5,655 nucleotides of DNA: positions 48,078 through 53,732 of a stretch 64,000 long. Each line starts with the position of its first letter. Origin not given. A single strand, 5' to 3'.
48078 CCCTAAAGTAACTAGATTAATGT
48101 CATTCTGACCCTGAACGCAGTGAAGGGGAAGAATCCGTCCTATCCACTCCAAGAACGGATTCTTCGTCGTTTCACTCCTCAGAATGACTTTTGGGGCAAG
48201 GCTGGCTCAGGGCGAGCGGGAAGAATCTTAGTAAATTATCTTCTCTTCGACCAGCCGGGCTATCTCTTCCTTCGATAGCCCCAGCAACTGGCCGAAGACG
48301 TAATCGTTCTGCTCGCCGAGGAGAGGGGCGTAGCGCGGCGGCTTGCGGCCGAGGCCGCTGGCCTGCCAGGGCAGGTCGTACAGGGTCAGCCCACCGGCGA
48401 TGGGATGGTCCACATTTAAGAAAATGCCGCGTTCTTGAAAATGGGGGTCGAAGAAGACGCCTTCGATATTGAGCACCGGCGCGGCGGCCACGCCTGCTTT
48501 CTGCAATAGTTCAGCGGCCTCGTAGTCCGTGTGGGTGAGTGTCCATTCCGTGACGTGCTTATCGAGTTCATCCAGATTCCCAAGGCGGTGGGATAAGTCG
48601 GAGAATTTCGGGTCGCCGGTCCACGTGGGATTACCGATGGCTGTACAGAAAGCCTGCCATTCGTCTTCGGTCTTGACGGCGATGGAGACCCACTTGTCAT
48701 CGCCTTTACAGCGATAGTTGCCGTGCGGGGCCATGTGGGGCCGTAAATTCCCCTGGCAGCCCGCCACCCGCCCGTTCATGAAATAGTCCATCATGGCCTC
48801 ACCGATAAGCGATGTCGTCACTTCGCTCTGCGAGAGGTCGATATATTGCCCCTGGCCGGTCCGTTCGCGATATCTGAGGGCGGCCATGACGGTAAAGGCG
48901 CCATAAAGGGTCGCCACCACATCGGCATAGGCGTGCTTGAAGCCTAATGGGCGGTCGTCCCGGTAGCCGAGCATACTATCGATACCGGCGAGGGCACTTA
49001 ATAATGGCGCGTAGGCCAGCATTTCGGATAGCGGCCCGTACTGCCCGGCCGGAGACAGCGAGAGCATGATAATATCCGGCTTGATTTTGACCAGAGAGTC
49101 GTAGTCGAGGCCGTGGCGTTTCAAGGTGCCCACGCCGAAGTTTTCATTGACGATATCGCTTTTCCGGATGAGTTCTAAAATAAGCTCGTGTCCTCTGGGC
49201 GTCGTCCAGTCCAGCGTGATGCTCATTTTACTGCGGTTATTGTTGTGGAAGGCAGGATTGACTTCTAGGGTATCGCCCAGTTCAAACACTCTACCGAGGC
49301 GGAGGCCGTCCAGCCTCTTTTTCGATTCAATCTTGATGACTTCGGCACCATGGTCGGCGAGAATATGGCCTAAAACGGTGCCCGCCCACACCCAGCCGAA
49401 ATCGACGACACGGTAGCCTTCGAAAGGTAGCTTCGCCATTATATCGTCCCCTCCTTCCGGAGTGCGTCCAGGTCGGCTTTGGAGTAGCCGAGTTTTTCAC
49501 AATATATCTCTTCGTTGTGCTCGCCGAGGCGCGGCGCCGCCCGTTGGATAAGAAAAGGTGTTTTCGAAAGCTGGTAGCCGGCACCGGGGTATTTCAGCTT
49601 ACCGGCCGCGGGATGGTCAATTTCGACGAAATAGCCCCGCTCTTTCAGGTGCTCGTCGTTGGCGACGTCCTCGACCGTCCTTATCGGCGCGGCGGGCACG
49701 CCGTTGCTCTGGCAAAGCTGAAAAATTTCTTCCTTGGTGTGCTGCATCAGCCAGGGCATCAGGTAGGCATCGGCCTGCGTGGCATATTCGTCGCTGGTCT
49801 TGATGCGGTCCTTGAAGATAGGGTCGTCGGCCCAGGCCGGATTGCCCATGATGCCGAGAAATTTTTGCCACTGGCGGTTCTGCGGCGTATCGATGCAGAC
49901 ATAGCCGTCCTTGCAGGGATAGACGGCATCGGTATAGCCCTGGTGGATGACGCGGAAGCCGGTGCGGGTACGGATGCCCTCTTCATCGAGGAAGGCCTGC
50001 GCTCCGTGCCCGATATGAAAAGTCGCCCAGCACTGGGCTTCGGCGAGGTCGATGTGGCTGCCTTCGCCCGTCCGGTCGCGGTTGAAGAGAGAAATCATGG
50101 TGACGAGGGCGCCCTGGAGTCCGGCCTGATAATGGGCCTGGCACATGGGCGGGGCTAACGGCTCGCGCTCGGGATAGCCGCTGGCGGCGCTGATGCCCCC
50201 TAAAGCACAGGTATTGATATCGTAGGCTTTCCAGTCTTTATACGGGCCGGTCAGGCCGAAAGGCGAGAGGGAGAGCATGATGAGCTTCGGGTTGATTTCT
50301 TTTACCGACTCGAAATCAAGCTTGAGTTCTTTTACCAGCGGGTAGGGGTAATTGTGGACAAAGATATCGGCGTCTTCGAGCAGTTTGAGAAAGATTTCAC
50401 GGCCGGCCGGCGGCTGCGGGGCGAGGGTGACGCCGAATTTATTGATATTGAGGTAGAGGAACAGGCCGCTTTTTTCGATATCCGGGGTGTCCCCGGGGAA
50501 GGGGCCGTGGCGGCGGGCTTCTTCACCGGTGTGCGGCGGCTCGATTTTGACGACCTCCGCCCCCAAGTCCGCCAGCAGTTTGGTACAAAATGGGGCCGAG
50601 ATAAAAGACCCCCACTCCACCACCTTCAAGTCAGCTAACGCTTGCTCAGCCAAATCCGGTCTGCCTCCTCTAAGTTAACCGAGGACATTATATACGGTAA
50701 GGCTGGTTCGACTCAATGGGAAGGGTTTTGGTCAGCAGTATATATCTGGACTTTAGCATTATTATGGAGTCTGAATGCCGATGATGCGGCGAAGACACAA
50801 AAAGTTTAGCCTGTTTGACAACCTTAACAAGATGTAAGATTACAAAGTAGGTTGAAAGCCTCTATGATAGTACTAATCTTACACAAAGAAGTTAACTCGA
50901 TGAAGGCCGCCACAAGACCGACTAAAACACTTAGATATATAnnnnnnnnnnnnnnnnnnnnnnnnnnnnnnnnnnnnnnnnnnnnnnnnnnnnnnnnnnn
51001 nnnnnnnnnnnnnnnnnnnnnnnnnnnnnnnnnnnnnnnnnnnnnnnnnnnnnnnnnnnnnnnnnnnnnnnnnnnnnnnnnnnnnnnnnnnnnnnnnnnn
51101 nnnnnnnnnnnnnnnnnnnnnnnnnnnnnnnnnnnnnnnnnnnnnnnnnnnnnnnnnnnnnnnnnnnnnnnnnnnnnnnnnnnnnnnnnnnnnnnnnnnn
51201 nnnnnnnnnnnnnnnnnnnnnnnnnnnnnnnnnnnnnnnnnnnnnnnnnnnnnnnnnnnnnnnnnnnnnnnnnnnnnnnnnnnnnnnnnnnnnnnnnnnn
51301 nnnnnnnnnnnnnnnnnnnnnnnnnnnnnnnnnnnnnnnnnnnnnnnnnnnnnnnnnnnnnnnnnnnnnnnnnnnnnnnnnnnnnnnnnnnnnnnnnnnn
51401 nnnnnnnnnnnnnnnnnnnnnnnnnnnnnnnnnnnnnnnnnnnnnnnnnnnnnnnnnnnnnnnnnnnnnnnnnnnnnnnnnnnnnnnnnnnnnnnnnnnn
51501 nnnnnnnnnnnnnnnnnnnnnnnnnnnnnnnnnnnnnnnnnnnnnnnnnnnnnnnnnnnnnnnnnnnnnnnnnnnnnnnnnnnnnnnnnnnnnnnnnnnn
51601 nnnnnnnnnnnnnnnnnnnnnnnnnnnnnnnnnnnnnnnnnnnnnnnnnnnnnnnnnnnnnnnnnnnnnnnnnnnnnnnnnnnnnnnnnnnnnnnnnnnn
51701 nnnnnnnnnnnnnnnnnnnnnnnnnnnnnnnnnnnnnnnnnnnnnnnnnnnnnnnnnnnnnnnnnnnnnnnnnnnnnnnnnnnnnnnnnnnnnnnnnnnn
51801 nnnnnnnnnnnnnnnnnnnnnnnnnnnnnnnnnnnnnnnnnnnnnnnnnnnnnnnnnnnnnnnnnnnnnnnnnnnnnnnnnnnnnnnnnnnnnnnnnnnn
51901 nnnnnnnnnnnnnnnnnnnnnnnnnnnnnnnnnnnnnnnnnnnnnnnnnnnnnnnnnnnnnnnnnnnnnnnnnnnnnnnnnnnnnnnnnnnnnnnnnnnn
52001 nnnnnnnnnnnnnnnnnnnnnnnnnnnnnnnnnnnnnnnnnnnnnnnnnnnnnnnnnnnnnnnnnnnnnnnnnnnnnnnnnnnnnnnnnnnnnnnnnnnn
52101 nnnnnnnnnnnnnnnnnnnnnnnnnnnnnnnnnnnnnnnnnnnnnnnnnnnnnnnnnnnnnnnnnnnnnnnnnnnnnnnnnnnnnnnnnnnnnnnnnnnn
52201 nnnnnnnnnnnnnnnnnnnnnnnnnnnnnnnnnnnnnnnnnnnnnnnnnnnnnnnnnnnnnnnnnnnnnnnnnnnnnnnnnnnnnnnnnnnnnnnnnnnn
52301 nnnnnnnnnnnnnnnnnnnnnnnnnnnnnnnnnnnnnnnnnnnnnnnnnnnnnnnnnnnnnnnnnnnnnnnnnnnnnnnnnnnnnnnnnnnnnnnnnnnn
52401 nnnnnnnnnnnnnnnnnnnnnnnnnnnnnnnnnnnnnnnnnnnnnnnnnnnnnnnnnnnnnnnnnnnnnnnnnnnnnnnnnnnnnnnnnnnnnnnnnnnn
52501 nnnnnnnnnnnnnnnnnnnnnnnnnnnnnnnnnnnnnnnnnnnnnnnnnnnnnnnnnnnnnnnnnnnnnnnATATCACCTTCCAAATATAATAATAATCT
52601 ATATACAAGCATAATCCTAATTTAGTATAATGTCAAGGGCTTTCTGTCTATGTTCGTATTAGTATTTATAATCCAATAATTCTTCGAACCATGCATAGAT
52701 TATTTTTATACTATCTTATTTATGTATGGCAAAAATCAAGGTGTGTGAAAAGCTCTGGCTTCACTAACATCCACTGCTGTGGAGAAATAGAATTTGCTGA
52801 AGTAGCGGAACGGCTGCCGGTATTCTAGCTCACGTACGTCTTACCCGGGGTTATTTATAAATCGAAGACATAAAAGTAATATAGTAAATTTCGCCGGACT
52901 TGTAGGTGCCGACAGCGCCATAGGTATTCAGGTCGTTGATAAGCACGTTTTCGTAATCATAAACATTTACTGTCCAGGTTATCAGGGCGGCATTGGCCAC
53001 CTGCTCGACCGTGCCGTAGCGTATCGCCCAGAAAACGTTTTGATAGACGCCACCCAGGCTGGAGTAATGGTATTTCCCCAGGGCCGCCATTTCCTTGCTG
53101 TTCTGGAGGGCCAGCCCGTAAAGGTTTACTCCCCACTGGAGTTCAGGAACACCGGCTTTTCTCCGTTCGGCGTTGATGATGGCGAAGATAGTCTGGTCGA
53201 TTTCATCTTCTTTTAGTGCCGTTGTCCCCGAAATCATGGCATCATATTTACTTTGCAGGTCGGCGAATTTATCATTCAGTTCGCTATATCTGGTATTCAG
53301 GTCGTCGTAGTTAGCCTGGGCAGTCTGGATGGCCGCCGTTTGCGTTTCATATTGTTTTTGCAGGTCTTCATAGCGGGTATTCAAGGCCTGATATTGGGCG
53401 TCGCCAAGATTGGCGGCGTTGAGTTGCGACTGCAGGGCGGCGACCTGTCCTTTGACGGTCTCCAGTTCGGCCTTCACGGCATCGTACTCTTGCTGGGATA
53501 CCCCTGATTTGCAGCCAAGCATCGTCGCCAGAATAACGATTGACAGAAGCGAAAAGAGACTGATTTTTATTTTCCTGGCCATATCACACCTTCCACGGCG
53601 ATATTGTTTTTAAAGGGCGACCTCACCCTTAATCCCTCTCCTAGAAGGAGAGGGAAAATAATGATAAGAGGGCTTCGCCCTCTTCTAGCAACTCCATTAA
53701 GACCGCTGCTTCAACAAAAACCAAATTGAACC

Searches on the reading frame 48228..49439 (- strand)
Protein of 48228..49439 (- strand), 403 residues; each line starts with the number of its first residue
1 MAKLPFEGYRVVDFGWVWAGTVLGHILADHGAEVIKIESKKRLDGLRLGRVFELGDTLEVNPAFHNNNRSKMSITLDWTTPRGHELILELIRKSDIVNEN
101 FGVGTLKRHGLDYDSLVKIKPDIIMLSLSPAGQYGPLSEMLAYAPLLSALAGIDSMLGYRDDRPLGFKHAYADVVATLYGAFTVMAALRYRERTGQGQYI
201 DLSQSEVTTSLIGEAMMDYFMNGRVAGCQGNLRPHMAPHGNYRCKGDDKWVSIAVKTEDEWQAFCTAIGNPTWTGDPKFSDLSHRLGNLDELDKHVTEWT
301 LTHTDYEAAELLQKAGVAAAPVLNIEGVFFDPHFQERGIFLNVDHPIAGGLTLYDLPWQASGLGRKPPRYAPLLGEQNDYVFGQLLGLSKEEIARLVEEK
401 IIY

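Call 46: search_protein_families(library=pfam, proteins=[window:48228-49439:-], max_evalue=0.0001)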
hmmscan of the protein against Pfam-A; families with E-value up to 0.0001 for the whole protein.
window:48228-49439:- (403 aa): 1 family
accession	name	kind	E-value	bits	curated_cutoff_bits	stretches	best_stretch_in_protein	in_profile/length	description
PF02515.22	CoA_transf_3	-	8.9e-101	338.1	23.3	1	7-378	2-366/366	CoA-transferase family III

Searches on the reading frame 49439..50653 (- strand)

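Call 46: search_protein_families(library=pfam, proteins=[window:49439-50653:-], max_evalue=0.0001)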
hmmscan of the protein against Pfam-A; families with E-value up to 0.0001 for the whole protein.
window:49439-50653:- (404 aa): 1 family
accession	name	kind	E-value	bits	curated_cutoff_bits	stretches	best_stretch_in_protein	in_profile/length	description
PF02515.22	CoA_transf_3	-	8.4e-94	315.1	23.3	1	6-380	1-366/366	CoA-transferase family III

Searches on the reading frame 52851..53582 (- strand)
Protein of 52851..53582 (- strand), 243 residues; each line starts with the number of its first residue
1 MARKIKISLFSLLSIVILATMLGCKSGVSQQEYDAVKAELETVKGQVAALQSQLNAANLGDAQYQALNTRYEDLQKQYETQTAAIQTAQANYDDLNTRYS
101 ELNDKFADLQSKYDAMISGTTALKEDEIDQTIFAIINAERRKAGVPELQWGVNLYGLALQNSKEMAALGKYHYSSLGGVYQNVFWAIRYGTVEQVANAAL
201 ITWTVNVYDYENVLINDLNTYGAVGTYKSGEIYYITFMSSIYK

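Call 16: search_protein_families(library=pfam, proteins=[window:52851-53582:-], max_evalue=0.00001)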
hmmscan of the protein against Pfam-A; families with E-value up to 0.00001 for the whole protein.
window:52851-53582:- (243 aa): 1 family
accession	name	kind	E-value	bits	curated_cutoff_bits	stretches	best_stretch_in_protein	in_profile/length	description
PF00188.32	CAP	-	3.2e-07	31.6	21.1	1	135-236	3-111/117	Cysteine-rich secretory protein family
